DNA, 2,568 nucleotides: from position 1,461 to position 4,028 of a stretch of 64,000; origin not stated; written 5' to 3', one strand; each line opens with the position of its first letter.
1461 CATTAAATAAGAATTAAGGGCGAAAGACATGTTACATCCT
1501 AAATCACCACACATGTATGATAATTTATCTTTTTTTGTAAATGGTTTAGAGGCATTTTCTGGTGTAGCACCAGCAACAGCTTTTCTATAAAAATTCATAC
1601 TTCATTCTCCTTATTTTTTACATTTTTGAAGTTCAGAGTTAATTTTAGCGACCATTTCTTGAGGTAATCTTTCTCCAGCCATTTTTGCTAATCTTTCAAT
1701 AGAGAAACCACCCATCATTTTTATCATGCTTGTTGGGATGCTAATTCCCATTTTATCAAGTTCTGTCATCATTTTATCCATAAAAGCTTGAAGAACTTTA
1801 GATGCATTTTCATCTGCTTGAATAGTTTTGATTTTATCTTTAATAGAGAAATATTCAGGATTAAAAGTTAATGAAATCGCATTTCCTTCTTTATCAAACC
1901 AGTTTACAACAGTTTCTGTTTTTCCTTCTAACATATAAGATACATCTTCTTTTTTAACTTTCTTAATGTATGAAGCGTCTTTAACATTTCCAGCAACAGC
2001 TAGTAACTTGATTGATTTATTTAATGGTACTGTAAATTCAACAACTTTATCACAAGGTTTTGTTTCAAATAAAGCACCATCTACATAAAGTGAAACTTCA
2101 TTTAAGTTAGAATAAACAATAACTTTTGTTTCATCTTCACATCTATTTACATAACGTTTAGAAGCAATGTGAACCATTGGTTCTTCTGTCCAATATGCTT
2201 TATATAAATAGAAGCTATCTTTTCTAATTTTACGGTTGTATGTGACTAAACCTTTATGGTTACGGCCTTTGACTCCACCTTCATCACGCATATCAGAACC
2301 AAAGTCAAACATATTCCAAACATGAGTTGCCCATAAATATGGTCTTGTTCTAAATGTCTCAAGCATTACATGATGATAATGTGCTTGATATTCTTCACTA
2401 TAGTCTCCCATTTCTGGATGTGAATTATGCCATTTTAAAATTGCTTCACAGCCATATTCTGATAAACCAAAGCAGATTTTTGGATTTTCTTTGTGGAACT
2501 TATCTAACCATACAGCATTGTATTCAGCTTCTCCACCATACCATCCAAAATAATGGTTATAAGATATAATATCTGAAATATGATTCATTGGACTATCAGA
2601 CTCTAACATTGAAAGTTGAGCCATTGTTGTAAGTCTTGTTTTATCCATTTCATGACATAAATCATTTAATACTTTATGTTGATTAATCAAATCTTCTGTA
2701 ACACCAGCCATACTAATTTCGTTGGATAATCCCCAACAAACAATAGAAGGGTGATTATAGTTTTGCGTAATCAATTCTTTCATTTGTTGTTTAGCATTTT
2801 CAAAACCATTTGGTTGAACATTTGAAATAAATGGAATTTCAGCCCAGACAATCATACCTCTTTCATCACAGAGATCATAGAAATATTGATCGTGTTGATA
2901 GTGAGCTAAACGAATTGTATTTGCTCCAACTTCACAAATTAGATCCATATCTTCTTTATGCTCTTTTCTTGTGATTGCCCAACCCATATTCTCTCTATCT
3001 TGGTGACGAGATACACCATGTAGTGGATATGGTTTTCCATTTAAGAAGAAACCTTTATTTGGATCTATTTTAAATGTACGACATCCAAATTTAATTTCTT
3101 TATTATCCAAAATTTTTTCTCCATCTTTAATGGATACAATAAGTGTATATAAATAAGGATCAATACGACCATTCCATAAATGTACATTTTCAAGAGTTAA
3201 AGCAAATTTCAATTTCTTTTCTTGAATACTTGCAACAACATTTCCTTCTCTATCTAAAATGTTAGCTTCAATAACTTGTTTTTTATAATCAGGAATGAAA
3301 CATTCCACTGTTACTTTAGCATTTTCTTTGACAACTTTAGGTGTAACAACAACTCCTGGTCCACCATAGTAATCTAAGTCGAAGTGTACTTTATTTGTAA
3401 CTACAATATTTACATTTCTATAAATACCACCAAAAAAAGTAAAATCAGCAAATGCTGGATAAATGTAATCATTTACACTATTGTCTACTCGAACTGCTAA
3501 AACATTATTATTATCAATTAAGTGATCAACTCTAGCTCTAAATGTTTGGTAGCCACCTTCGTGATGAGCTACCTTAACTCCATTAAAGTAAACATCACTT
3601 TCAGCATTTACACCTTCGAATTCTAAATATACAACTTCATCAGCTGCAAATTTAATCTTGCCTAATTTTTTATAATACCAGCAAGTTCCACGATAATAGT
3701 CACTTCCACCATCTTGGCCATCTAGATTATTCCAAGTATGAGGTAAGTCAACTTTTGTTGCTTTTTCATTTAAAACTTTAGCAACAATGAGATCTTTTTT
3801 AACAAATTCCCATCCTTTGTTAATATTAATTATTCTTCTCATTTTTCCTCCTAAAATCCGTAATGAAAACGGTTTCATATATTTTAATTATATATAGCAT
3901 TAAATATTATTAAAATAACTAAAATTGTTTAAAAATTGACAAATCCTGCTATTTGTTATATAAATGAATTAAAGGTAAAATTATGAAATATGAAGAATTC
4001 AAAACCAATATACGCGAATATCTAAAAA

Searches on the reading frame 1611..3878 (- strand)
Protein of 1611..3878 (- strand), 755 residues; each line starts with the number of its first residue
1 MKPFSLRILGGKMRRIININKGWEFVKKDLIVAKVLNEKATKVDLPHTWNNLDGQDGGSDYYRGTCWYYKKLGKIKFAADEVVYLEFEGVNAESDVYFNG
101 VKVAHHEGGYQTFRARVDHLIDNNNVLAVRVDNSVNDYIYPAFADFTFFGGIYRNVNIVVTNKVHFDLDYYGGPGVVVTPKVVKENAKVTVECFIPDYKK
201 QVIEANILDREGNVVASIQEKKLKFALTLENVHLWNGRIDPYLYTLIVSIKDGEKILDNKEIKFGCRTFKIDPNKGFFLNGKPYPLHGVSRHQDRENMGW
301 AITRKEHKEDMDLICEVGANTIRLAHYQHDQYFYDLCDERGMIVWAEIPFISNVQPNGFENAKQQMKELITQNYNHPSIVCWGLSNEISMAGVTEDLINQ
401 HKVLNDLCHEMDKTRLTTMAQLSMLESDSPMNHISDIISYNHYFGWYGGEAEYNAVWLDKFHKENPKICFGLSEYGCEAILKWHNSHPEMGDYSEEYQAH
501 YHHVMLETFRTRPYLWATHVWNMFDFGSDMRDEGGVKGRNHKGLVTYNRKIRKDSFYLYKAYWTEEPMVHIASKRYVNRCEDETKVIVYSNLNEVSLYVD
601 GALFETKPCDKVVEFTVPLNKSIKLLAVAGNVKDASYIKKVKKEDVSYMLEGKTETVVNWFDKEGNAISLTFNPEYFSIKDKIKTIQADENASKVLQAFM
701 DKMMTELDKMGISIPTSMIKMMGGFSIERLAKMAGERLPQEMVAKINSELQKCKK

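Call 66: search_protein_families(library=pfam, proteins=[window:1611-3878:-], max_evalue=0.00001)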
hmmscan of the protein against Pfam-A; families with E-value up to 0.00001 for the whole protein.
window:1611-3878:- (755 aa): 4 families
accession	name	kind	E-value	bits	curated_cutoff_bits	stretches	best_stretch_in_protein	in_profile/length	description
PF02836.23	Glyco_hydro_2_C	-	3.9e-31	108.8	21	1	274-563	5-298/302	Glycosyl hydrolases family 2, TIM barrel domain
PF00703.27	Glyco_hydro_2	-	2.1e-10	41.8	23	1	176-267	6-109/109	Glycosyl hydrolases family 2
PF02837.24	Glyco_hydro_2_N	-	2.8e-09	37.6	28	1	53-159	54-166/169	Glycosyl hydrolases family 2, sugar binding domain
PF22666.2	Glyco_hydro_2_N2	-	1.9e-07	31.8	27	1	65-136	48-122/167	Glycosyl hydrolase 2 galactose-binding domain-like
